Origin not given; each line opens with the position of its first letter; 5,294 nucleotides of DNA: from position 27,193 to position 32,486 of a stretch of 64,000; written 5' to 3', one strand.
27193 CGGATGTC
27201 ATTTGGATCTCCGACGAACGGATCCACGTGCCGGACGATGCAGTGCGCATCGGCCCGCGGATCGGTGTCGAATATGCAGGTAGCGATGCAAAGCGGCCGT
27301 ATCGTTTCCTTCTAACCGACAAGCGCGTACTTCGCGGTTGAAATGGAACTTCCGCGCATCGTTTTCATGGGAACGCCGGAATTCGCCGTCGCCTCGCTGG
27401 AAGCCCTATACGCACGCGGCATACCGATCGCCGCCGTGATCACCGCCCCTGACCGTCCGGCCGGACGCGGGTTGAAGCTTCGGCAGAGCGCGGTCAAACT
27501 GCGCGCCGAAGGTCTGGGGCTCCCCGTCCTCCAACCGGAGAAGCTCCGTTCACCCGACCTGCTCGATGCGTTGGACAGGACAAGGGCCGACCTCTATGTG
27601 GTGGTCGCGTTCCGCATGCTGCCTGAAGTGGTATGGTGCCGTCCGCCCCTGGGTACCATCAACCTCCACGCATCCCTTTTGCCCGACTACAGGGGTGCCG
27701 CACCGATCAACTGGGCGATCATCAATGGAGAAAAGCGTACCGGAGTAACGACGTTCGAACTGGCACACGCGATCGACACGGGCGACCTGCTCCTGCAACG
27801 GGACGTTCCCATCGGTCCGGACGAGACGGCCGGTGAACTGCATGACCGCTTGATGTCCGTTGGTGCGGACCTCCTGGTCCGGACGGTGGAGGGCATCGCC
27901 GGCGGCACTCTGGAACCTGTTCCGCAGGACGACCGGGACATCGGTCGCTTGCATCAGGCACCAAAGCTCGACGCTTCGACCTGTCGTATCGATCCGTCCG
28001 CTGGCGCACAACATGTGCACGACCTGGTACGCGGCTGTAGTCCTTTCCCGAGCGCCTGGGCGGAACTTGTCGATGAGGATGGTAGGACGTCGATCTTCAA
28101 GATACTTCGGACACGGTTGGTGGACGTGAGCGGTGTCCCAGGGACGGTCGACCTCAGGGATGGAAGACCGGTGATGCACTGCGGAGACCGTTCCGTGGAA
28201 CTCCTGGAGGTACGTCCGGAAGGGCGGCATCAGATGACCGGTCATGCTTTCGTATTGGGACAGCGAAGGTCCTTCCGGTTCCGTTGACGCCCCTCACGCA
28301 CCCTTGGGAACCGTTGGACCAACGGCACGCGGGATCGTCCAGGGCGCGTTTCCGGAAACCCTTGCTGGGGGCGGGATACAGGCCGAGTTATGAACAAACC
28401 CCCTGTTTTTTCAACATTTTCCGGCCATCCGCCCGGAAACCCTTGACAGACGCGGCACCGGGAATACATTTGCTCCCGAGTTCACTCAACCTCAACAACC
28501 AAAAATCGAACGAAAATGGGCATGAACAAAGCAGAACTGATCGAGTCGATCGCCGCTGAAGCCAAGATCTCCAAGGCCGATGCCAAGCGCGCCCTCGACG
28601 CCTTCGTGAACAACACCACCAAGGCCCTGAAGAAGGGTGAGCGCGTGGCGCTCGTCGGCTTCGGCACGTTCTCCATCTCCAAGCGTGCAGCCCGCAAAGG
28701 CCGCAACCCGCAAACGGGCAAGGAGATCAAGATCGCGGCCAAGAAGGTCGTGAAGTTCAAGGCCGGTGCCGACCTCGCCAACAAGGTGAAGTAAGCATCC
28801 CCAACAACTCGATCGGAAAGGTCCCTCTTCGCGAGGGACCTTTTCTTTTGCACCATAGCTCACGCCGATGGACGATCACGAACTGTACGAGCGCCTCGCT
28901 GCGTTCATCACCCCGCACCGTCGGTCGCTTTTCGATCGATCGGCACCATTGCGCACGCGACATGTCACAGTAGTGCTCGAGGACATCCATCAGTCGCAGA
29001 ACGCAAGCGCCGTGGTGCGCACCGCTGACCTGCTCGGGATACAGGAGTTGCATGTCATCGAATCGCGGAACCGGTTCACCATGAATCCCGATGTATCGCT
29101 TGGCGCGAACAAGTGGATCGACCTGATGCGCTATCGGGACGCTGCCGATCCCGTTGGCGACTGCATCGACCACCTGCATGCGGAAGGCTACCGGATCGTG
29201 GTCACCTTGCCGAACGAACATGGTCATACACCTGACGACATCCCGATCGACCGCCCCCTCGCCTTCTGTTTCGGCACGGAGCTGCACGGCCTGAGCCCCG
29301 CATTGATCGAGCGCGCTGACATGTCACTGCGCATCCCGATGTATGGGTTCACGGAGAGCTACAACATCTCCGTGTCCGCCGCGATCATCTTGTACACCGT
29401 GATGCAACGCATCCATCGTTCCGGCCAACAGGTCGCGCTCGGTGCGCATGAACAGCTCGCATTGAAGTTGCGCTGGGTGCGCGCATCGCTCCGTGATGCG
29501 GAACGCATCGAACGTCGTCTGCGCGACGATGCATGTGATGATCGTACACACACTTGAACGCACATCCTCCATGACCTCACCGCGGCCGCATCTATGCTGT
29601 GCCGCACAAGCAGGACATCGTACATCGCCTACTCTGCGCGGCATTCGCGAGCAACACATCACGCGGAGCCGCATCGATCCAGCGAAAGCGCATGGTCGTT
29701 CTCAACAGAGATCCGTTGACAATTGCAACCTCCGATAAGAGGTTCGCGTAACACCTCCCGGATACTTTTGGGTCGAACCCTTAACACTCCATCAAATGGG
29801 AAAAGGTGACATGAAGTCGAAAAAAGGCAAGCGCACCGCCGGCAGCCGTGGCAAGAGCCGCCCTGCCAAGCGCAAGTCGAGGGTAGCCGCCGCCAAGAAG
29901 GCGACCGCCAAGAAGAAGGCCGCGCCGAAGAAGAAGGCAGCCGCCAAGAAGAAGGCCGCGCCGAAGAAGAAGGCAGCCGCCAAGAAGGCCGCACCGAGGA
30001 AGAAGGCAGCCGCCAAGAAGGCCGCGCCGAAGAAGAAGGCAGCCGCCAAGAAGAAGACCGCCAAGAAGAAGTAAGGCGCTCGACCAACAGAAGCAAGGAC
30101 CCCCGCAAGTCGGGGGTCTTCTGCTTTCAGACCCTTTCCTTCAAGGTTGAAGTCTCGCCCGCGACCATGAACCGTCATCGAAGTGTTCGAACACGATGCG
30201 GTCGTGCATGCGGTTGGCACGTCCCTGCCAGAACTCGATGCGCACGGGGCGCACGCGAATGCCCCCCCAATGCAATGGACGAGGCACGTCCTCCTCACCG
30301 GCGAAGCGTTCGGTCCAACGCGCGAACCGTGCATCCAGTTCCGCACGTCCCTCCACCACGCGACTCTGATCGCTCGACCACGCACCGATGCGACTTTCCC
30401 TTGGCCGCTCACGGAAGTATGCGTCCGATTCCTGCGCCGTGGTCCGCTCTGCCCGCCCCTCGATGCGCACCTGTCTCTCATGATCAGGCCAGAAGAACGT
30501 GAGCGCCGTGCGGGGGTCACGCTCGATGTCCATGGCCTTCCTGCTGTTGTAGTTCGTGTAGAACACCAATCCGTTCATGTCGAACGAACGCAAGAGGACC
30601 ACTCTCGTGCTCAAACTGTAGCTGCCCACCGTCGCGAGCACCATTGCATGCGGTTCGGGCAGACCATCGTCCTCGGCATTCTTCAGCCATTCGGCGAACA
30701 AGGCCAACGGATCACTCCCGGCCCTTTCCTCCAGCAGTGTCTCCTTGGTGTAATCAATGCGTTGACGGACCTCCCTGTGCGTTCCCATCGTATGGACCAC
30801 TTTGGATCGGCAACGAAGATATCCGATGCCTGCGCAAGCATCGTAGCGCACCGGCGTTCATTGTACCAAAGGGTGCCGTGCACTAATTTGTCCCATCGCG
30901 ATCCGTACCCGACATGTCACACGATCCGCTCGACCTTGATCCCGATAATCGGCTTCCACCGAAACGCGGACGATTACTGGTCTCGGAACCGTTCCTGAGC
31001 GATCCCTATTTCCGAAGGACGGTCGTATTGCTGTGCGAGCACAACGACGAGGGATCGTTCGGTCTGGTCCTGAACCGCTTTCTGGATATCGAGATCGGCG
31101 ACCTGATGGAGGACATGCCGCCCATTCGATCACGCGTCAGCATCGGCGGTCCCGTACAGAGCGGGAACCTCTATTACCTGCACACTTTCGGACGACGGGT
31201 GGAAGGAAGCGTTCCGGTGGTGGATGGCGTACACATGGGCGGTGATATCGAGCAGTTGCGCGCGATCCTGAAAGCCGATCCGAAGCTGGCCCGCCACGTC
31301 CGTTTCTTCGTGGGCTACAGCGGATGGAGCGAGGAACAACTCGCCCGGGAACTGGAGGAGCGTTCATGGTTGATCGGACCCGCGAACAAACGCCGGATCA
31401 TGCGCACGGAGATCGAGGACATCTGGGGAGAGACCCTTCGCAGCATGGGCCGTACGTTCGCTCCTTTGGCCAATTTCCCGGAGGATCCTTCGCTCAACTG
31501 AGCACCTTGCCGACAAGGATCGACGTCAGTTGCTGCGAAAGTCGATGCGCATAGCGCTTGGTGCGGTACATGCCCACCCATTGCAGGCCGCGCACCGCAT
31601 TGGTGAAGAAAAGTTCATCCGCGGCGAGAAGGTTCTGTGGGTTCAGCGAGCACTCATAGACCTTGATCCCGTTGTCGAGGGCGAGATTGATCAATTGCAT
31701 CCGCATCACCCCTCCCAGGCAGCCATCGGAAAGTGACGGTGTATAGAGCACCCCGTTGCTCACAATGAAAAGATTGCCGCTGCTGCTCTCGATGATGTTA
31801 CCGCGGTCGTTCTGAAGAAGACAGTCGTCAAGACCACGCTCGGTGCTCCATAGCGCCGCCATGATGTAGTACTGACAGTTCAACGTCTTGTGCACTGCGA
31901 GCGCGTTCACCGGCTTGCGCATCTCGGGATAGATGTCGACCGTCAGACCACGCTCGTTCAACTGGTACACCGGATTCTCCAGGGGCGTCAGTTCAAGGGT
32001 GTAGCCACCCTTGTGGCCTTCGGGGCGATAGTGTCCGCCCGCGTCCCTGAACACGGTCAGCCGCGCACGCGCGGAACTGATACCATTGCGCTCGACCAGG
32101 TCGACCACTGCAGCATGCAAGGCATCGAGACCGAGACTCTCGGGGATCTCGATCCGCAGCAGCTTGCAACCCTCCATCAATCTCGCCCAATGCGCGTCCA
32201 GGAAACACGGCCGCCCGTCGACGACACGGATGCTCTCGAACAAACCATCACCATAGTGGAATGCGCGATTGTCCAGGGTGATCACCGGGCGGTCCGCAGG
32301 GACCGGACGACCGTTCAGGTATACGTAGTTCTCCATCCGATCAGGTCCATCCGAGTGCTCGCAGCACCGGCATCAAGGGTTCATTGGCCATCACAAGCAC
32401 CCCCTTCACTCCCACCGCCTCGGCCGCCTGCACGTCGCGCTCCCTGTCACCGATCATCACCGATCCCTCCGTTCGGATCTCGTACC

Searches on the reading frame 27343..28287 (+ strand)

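Call 67: search_protein_families(library=pfam, proteins=[window:27343-28287:+], max_evalue=0.001)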
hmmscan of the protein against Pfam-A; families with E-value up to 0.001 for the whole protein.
window:27343-28287:+ (314 aa): 2 families
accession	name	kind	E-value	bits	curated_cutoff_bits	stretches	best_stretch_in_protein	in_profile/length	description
PF00551.24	Formyl_trans_N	-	1.6e-35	122.9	26.1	1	5-182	2-181/181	Formyl transferase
PF02911.23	Formyl_trans_C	-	1e-13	51.7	21.1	1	208-307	1-99/100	Formyl transferase, C-terminal domain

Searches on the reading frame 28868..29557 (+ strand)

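Call 67: search_protein_families(library=pfam, proteins=[window:28868-29557:+], max_evalue=0.001)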
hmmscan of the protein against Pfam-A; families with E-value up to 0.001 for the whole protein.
window:28868-29557:+ (229 aa): 1 family
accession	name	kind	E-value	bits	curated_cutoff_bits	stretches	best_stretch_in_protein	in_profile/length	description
PF00588.24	SpoU_methylase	-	4.6e-29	101.8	29.7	1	33-176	2-142/142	SpoU rRNA Methylase family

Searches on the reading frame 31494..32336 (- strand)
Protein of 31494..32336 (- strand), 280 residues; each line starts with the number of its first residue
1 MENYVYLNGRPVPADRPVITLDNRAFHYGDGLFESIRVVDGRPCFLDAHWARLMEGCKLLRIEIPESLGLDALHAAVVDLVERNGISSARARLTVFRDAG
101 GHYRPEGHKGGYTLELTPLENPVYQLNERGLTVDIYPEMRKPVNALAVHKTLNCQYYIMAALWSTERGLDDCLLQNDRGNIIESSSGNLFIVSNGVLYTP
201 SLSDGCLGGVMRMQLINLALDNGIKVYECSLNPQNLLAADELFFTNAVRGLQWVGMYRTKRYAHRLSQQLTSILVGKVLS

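Call 67: search_protein_families(library=pfam, proteins=[window:31494-32336:-], max_evalue=0.001)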
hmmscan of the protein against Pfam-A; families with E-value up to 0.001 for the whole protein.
window:31494-32336:- (280 aa): 1 family
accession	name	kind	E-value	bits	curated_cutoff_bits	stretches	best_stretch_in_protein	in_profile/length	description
PF01063.24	Aminotran_4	-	3.4e-51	174.7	28.5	1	31-252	1-218/223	Amino-transferase class IV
